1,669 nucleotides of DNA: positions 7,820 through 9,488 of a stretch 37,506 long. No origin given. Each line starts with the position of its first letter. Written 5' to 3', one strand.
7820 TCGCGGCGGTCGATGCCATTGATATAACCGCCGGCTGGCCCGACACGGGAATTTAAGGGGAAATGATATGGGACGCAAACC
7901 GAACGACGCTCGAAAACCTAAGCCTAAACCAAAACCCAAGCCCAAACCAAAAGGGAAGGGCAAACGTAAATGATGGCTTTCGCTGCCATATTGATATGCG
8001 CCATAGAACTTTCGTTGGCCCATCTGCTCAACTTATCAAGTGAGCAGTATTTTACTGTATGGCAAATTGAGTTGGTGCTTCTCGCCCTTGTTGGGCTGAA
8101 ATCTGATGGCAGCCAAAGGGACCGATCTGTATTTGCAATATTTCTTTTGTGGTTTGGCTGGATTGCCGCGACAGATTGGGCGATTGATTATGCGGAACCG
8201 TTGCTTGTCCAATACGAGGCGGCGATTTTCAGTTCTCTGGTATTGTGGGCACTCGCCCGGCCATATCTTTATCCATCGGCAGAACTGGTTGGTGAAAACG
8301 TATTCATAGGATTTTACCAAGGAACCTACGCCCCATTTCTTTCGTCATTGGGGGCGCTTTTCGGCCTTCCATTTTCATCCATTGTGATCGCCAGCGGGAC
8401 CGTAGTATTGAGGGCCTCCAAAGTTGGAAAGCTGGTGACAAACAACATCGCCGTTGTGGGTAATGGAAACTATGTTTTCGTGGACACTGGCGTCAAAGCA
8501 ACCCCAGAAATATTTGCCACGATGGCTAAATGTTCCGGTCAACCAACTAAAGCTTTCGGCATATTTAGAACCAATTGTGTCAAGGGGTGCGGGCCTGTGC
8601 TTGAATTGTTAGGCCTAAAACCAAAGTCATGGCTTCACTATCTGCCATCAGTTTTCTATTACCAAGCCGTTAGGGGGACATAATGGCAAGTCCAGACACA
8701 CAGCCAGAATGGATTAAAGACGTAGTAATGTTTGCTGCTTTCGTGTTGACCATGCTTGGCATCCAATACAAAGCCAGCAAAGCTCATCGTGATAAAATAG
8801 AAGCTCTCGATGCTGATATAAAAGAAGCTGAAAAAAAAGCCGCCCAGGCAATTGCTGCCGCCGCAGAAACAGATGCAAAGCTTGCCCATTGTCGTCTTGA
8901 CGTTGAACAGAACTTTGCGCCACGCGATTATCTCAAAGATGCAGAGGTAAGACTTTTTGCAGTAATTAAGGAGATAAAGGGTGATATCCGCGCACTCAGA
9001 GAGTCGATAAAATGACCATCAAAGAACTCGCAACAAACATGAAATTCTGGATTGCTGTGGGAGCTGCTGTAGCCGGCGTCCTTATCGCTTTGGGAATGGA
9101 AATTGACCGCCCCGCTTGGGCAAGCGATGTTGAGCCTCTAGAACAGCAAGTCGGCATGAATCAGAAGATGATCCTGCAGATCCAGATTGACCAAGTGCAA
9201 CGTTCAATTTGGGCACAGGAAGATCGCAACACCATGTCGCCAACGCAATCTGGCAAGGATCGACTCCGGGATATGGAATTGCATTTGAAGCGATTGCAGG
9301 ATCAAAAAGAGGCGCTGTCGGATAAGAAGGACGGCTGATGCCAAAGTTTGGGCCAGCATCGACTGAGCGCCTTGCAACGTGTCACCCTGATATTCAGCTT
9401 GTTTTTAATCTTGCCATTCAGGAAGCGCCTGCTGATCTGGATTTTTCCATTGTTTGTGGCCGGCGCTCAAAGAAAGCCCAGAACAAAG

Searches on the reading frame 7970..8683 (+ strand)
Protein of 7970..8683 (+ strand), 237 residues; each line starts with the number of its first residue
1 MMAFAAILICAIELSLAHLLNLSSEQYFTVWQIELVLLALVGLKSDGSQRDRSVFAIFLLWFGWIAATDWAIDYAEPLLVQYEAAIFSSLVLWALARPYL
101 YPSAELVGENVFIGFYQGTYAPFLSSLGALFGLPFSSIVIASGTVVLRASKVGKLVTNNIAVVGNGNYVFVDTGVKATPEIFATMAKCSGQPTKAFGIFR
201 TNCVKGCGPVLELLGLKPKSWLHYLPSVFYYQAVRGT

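Call 3: search_protein_families(library=pfam, proteins=[window:7970-8683:+], max_evalue=0.01)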
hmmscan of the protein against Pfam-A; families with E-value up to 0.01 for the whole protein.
window:7970-8683:+ (237 aa): 0 families

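Call 4: search_protein_families(library=phrogs, proteins=[window:7970-8683:+], max_evalue=0.01)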
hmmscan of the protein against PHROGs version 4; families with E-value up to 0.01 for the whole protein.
window:7970-8683:+ (237 aa): 0 families

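Call 33: find_homologous_proteins(query=window:7970-8683:+, max_evalue=0.001)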
Query window:7970-8683:+ (237 aa): 22 proteins with E <= 0.001 among 1457 candidates.
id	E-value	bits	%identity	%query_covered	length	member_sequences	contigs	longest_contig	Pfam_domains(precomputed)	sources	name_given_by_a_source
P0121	8.4e-142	489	93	100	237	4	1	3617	-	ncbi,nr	ncbi:MAG: hypothetical protein KAI73_03670 [Rhodospirillaceae bacterium]|nr:hypothetical protein [Rh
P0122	6.4e-111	388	74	100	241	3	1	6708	-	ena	-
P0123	1.8e-100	353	69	100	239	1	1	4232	-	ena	-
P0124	4.0e-91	323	57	100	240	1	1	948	-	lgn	-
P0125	1.4e-84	301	56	100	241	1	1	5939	-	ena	-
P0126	3.1e-82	294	57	99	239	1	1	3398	-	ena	-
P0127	1.0e-80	289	59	98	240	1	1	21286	-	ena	-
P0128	2.1e-78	281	54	99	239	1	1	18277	-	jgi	-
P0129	4.0e-78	280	57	96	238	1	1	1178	-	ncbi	-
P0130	7.2e-78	279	53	100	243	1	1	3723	-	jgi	jgi:hypothetical protein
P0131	1.3e-75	272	53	100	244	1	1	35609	-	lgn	-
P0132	4.1e-74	267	53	100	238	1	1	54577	-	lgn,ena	-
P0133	1.2e-73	266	54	89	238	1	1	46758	-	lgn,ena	-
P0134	6.3e-73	263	52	99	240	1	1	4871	-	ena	-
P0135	2.3e-71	258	51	99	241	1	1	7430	-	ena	-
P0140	2.3e-68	248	50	99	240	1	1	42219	-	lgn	-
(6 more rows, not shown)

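Call 36: find_encoding_contigs(protein=P0132, flank=7000, max_places=1)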
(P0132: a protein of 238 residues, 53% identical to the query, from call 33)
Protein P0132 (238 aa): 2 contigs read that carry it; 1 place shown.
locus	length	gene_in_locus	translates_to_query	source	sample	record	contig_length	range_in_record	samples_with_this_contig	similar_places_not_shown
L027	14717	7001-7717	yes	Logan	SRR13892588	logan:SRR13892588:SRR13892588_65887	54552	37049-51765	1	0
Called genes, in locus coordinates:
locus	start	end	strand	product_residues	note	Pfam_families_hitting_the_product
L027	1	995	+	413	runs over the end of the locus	PF07157:DNA_circ_N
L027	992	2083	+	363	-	PF21683:GpP-like_1st, PF22255:Gp44-like_2nd (weak), PF21929:GpP_4th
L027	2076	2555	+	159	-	-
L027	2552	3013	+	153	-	PF07409:GP46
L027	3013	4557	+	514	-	PF26078:Baseplate_J_M (weak)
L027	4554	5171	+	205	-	PF10076:Phage_Mu_Gp48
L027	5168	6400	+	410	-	-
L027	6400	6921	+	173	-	PF14301:DUF4376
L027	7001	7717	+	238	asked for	-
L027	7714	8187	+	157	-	-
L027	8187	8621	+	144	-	PF01510:Amidase_2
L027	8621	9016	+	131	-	-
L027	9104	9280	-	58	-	-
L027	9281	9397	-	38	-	-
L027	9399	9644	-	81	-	-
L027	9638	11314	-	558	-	PF04851:ResIII (faint), PF00176:SNF2-rel_dom, PF00271:Helicase_C (faint)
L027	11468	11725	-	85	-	-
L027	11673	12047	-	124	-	-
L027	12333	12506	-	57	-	-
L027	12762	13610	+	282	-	PF23977:Pam3_Gp34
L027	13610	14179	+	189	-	PF23984:DUF7307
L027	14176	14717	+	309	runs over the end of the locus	-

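Call 37: find_encoding_contigs(protein=P0131, flank=7000, max_places=1)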
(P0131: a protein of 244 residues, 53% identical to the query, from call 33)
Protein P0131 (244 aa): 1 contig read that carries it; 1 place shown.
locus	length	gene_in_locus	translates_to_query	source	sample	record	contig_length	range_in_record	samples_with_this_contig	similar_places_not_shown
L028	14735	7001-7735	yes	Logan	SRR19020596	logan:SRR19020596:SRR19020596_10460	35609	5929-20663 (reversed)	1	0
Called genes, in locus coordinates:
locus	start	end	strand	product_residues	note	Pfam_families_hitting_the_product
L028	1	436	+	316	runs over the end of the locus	-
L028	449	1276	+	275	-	-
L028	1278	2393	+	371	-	-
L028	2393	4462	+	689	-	-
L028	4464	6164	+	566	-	-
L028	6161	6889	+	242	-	PF14301:DUF4376 (weak)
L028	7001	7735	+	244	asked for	-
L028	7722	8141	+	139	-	-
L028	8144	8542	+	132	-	-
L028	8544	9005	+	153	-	-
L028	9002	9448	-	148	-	PF07750:GcrA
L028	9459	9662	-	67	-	-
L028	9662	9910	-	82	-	PF00550:PP-binding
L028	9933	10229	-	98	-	-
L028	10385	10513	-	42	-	-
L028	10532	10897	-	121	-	-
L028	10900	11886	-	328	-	PF13479:AAA_24 (weak)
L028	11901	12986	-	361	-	PF12684:DUF3799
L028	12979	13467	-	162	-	-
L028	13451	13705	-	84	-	-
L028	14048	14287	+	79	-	-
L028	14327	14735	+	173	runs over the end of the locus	-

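Call 38: find_encoding_contigs(protein=P0140, flank=7000, max_places=1)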
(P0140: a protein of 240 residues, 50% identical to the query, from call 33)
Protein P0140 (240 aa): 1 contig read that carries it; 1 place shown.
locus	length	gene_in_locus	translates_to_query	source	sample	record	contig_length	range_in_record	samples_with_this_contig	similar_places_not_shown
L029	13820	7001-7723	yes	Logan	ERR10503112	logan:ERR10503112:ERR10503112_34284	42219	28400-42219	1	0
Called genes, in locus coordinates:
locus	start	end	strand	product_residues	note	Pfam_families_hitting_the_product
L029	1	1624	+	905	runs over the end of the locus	-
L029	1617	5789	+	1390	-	-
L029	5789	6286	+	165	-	-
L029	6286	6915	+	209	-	PF14301:DUF4376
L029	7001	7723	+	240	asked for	-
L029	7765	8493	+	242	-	PF07484:Collar (faint), PF21939:Gp10_C (faint)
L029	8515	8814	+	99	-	-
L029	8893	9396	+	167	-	PF05838:Glyco_hydro_108, PF09374:PG_binding_3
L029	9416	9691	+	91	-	-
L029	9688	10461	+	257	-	PF09994:T6SS_Tle1-like_cat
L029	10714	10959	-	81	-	-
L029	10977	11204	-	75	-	-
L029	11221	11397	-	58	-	-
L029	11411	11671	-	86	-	-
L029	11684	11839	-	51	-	-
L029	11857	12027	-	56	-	-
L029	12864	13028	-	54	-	-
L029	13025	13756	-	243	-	PF07505:DUF5131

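Call 40: search_protein_families(library=pfam, proteins=[L027:8621-9016:+, L028:8544-9005:+, L029:9416-9691:+, L029:9688-10461:+, L029:8515-8814:+, L028:8144-8542:+], max_evalue=0.1)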
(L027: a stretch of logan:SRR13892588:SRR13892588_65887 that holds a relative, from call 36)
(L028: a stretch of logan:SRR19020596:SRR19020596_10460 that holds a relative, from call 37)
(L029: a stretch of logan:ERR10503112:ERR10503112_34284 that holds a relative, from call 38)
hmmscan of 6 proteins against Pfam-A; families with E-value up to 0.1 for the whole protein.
L027:8621-9016:+ (131 aa): 0 families

L028:8544-9005:+ (153 aa): 0 families

L029:9416-9691:+ (91 aa): 2 families
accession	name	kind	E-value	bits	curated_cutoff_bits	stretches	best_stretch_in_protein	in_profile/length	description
PF08139.17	LPAM_1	-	0.022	15.6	20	1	1-17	1-17/18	Prokaryotic membrane lipoprotein lipid attachment site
PF13627.12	LptM_cons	-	0.055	13.8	27.3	1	7-19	4-16/23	LPS-assembly lipoprotein LptM, conserved region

L029:9688-10461:+ (257 aa): 2 families
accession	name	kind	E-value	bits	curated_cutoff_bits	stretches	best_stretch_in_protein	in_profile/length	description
PF09994.14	T6SS_Tle1-like_cat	-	2.1e-43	149.2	27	2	106-203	170-287/287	T6SS, Phospholipase effector Tle1-like, catalytic domain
PF00975.26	Thioesterase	-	0.048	14.3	26.4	1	65-121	49-104/226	Thioesterase domain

L029:8515-8814:+ (99 aa): 0 families

L028:8144-8542:+ (132 aa): 1 family
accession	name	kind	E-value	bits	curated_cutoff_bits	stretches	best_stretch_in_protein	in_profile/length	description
PF01504.24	PIP5K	-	0.021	14.5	27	1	16-63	147-192/288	Phosphatidylinositol-4-phosphate 5-Kinase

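Call 41: search_protein_families(library=phrogs, proteins=[L027:8621-9016:+, L028:8544-9005:+, L029:9416-9691:+, L029:9688-10461:+, L029:8515-8814:+, L028:8144-8542:+], max_evalue=0.1)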
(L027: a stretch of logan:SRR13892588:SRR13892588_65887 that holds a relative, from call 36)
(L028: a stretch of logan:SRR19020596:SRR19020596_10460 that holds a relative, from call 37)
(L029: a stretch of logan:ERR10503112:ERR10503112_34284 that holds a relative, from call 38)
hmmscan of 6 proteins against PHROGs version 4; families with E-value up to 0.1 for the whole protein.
L027:8621-9016:+ (131 aa): 1 family
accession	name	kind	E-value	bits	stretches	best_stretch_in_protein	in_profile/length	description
phrog_1158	-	tail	2.4e-15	57.7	1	6-127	21-139/205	tail assembly chaperone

L028:8544-9005:+ (153 aa): 1 family
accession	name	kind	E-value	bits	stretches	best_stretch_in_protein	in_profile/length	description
phrog_1158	-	tail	3.6e-11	44.1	1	2-99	17-109/205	tail assembly chaperone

L029:9416-9691:+ (91 aa): 1 family
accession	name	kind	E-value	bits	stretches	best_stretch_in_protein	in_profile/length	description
phrog_8801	-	unknown function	0.03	15.9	1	1-25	1-26/94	-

L029:9688-10461:+ (257 aa): 0 families

L029:8515-8814:+ (99 aa): 1 family
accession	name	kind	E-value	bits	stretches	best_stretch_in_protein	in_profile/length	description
phrog_15851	-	unknown function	0.042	15.3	1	18-91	49-113/117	-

L028:8144-8542:+ (132 aa): 4 families
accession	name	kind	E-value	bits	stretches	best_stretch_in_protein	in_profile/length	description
phrog_465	-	lysis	3.6e-35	122.7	1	1-131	42-166/292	endolysin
phrog_6523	-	lysis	0.018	15.8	1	28-131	35-130/255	endolysin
phrog_5115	-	moron, auxiliary metabolic gene and host takeover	0.031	14.5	1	28-131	34-122/283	ferredoxin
phrog_2649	-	lysis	0.082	13.7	1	35-130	39-127/261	endolysin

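Call 45: search_dna_similar(query=L029:9688-10461:+, collection=phages, mode=protein, max_evalue=1, max_rows=20)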
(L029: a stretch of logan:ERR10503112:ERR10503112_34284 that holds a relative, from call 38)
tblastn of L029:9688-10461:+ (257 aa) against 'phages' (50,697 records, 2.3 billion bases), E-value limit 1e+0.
Records with a match: 1; places in all: 1; records where one place covers at least 80% of the query: 0.
Best place of each record, by identity: <60% 1.
By first word of the organism name: Salmonella 1.
By host as written in the record: Homo sapiens 1.
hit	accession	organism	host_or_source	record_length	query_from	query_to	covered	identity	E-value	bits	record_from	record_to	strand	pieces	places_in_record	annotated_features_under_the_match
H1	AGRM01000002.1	Salmonella enterica subsp. houtenae str. ATCC BAA-1581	Homo sapiens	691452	83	197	45%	30.1%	7e-5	50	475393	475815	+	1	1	type VI secretion system effector, Hcp1 family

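Call 77: find_related_loci(query=A4, collection=viral_contigs, flank=6000)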
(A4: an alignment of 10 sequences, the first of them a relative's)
Query A4 (257 aa) in viral_contigs; peptide patterns used: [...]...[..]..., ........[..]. (x = any residue, [..] = any of these).
20 stretches matched a pattern; 7 encode a relative of the query (tblastn E <= 1e-3); 7 distinct loci.
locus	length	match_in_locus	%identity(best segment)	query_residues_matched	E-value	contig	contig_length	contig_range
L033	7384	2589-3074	39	39-203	2e-28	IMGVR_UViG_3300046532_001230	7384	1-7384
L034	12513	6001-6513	39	9-184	3e-21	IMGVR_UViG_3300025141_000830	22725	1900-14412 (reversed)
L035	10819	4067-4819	33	1-215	1e-28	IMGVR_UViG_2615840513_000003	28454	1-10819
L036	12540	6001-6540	32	17-187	3e-12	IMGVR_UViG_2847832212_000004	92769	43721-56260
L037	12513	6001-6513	34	82-209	3e-11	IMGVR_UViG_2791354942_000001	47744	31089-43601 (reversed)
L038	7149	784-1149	33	85-183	1e-7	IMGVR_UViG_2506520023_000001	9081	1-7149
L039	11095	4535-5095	28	44-187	2e-6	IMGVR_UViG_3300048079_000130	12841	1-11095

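Call 79: search_protein_families(library=pfam, proteins=[L034:5612-5986:+, L034:5986-6567:+, L033:2418-3173:+], max_evalue=0.01)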
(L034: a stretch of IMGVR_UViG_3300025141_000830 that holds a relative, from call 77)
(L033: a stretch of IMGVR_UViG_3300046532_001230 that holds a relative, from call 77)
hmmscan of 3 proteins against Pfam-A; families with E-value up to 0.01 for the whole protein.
L034:5612-5986:+ (124 aa): 1 family
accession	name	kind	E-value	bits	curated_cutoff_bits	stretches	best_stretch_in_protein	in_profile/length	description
PF08291.16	Peptidase_M15_3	-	2.6e-13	50.5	23.2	1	22-109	22-108/108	Peptidase M15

L034:5986-6567:+ (193 aa): 2 families
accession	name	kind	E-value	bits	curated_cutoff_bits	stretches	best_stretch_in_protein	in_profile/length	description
PF09994.14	T6SS_Tle1-like_cat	-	1.5e-21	77.5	27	2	3-91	5-117/287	T6SS, Phospholipase effector Tle1-like, catalytic domain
PF00975.26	Thioesterase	-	0.0009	20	26.4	1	53-106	49-102/226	Thioesterase domain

L033:2418-3173:+ (251 aa): 3 families
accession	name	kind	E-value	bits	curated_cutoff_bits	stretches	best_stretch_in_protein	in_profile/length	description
PF09994.14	T6SS_Tle1-like_cat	-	1.3e-26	94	27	2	126-211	172-268/287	T6SS, Phospholipase effector Tle1-like, catalytic domain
PF03959.19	FSH1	-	0.00068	19.8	21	1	33-128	40-128/211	Serine hydrolase (FSH1)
PF00975.26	Thioesterase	-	0.0052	17.5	26.4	1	98-137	63-102/226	Thioesterase domain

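Call 83: search_protein_families(library=padloc, proteins=[L029:9688-10461:+, window:7970-8683:+], max_evalue=0.01)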
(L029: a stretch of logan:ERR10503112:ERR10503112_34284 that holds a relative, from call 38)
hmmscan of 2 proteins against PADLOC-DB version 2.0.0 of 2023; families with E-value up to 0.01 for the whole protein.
L029:9688-10461:+ (257 aa): 0 families

window:7970-8683:+ (237 aa): 0 families

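Call 84: search_protein_families(library=ncbifam, proteins=[L029:9688-10461:+, window:7970-8683:+, L029:9416-9691:+], max_evalue=0.01)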
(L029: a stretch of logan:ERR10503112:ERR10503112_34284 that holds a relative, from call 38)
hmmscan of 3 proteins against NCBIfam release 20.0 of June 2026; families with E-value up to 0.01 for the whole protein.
L029:9688-10461:+ (257 aa): 0 families

window:7970-8683:+ (237 aa): 0 families

L029:9416-9691:+ (91 aa): 1 family
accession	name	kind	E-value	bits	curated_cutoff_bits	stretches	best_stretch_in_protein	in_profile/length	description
NF047847.2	SS_mature_LptM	equivalog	0.0018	18.3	27.7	1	1-19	1-22/31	LPS translocon maturation chaperone LptM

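Call 97: predict_structure(alignment_id=A6)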
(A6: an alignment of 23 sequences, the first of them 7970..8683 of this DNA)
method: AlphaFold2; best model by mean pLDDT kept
length: 237 residues; sequences in the alignment: 23
mean_pLDDT: 85.4   pTM: 0.74
mean pLDDT of the five models: 85.4, 85.0, 84.5, 81.1, 80.9
residues with pLDDT >= 90: 92; 70-90: 122; 50-70: 23; < 50: 0
segments of 3 or more residues with pLDDT < 50: none
pLDDT, mean of each block of 10 residues (from residue 1): 92 83 81 91 88 92 81 70 92 89 85 82 77 86 89 87 80 91 91 70 87 91 89 85
secondary structure, 60 per line:
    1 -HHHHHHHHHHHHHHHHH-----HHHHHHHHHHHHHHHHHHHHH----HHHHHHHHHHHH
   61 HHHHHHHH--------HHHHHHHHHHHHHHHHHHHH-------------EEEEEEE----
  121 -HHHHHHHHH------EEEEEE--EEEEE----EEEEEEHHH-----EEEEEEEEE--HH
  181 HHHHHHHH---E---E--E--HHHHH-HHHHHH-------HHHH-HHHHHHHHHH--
elements in order: H2-18 H24-44 H49-68 H77-96 E110-116 H122-130 E137-142 E145-149 E154-159 E168-176 H179-188 H202-206 H208-213 H221-224 H226-235

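Call 99: fold_search(model_id=the predicted structure, library=pdb)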
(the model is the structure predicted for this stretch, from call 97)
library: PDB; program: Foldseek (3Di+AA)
matches with E <= 10: 96; with E <= 0.001: 0
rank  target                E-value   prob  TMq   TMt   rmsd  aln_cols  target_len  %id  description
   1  3gt2                  6.2e-01  0.21  0.17  0.28  13.8       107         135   14  Crystal Structure of the P60 Domain from M. avium paratuberculosis Antigen MAP1272c (released 2010-04-07)
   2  9n61_A                8.1e-01  0.04  0.10  0.05  26.0       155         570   16  Transporter associated with antigen processing (TAP) bound to the 9-mer peptide RRYQKSTEL and ATP (released 2025-09-03)
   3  7lht_A                1.3e+00  0.05  0.14  0.03  14.9       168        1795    9  Structure of the LRRK2 dimer (released 2021-06-16)
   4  3by7_E                1.4e+00  0.08  0.13  0.28   8.3        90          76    9  CRYSTAL STRUCTURE OF A PROTEIN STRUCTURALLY SIMILAR TO SM/LSM-LIKE RNA-BINDING PROTEINS (JCVI_PEP_1096686650277) FROM  (released 2008-01-29)
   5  4l2h                  1.6e+00  0.06  0.17  0.11  16.9       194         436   10  Structure of a catalytically inactive PARG in complex with a poly-ADP-ribose fragment (released 2013-07-24)
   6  4xcm_B                1.7e+00  0.13  0.16  0.18  11.0        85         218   18  Crystal structure of the putative NlpC/P60 D,L endopeptidase from T. thermophilus (released 2015-01-14)
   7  3by7_B                1.7e+00  0.07  0.13  0.27   8.1        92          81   10  CRYSTAL STRUCTURE OF A PROTEIN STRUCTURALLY SIMILAR TO SM/LSM-LIKE RNA-BINDING PROTEINS (JCVI_PEP_1096686650277) FROM  (released 2008-01-29)
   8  3kw0_C                1.8e+00  0.25  0.34  0.39   6.3       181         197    8  Crystal structure of Cysteine peptidase (NP_982244.1) from BACILLUS CEREUS ATCC 10987 at 2.50 A resolution (released 2009-12-15)
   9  8a22_An               2.2e+00  0.06  0.17  0.21  15.5       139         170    8  Structure of the mitochondrial ribosome from Polytomella magna (released 2022-11-16)
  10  4l0j                  2.4e+00  0.10  0.17  0.19  11.9       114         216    7  Structure of a translocation signal domain mediating conjugative transfer by type IV secretion systems (released 2013-06-19)
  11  3by7_A                2.4e+00  0.04  0.12  0.25   9.2        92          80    9  CRYSTAL STRUCTURE OF A PROTEIN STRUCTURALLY SIMILAR TO SM/LSM-LIKE RNA-BINDING PROTEINS (JCVI_PEP_1096686650277) FROM  (released 2008-01-29)
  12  6q8i_N                2.5e+00  0.04  0.10  0.12  17.2       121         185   15  Nterminal domain of human SMU1 in complex with human REDmid (released 2019-05-22)
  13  3spw_A                2.5e+00  0.02  0.09  0.06  15.1        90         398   12  Structure of Osh4p/Kes1p in complex with phosphatidylinositol 4-phosphate (released 2011-11-23)
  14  6q8i_J                2.7e+00  0.04  0.10  0.12  17.5       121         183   14  Nterminal domain of human SMU1 in complex with human REDmid (released 2019-05-22)
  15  3by7_D                2.7e+00  0.03  0.12  0.21   9.8       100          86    8  CRYSTAL STRUCTURE OF A PROTEIN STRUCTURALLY SIMILAR TO SM/LSM-LIKE RNA-BINDING PROTEINS (JCVI_PEP_1096686650277) FROM  (released 2008-01-29)
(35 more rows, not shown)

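Call 102: find_related_loci(query=A7, collection=viral_contigs, flank=5000)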
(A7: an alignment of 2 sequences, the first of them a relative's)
Query A7 (193 aa) in viral_contigs; peptide patterns used: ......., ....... (x = any residue, [..] = any of these).
56 stretches matched a pattern; 2 encode a relative of the query (tblastn E <= 1e-3); 2 distinct loci.
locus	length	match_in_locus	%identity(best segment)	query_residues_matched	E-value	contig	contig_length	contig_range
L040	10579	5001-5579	100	1-193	3e-132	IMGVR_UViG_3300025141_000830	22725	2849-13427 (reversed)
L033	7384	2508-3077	62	2-189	7e-75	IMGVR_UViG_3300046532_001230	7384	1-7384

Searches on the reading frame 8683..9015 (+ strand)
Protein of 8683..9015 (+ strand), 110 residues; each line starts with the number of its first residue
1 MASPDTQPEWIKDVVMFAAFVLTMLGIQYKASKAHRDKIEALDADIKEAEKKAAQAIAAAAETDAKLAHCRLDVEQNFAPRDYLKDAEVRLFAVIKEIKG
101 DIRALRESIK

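Call 3: search_protein_families(library=pfam, proteins=[window:8683-9015:+], max_evalue=0.01)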
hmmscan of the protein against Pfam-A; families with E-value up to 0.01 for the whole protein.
window:8683-9015:+ (110 aa): 1 family
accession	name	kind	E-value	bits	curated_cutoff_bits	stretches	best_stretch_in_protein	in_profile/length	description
PF05701.16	WEMBL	-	0.0013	18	35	1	30-99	370-436/562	Weak chloroplast movement under blue light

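Call 4: search_protein_families(library=phrogs, proteins=[window:8683-9015:+], max_evalue=0.01)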
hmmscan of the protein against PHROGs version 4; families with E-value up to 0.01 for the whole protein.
window:8683-9015:+ (110 aa): 1 family
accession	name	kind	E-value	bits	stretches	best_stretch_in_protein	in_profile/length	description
phrog_29007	-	unknown function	0.00047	21.6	1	43-100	35-89/99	-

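Call 83: search_protein_families(library=padloc, proteins=[window:8683-9015:+], max_evalue=0.01)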
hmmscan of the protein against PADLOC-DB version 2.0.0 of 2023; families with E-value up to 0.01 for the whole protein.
window:8683-9015:+ (110 aa): 0 families

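Call 84: search_protein_families(library=ncbifam, proteins=[window:8683-9015:+], max_evalue=0.01)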
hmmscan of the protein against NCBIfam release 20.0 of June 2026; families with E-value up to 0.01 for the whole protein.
window:8683-9015:+ (110 aa): 1 family
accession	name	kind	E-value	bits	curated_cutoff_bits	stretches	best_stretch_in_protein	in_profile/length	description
TIGR02711.1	symport_actP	equivalog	0.0079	15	1099.25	1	5-57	26-78/549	cation/acetate symporter ActP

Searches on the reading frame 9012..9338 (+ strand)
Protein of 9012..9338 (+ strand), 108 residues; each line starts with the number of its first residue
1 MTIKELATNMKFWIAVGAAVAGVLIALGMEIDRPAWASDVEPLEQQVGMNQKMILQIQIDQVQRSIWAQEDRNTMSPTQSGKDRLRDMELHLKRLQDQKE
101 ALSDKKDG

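Call 3: search_protein_families(library=pfam, proteins=[window:9012-9338:+], max_evalue=0.01)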
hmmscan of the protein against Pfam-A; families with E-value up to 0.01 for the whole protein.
window:9012-9338:+ (108 aa): 0 families

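Call 4: search_protein_families(library=phrogs, proteins=[window:9012-9338:+], max_evalue=0.01)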
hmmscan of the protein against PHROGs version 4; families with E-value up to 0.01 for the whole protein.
window:9012-9338:+ (108 aa): 0 families

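Call 83: search_protein_families(library=padloc, proteins=[window:9012-9338:+], max_evalue=0.01)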
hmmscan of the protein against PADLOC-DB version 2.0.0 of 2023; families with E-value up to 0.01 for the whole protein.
window:9012-9338:+ (108 aa): 0 families

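Call 84: search_protein_families(library=ncbifam, proteins=[window:9012-9338:+], max_evalue=0.01)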
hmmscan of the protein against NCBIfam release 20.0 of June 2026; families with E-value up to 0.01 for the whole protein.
window:9012-9338:+ (108 aa): 1 family
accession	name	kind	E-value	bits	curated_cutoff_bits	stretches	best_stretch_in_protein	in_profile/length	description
NF004395.0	PRK05752.1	equivalog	0.0026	17.1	380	1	7-53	80-126/255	uroporphyrinogen-III synthase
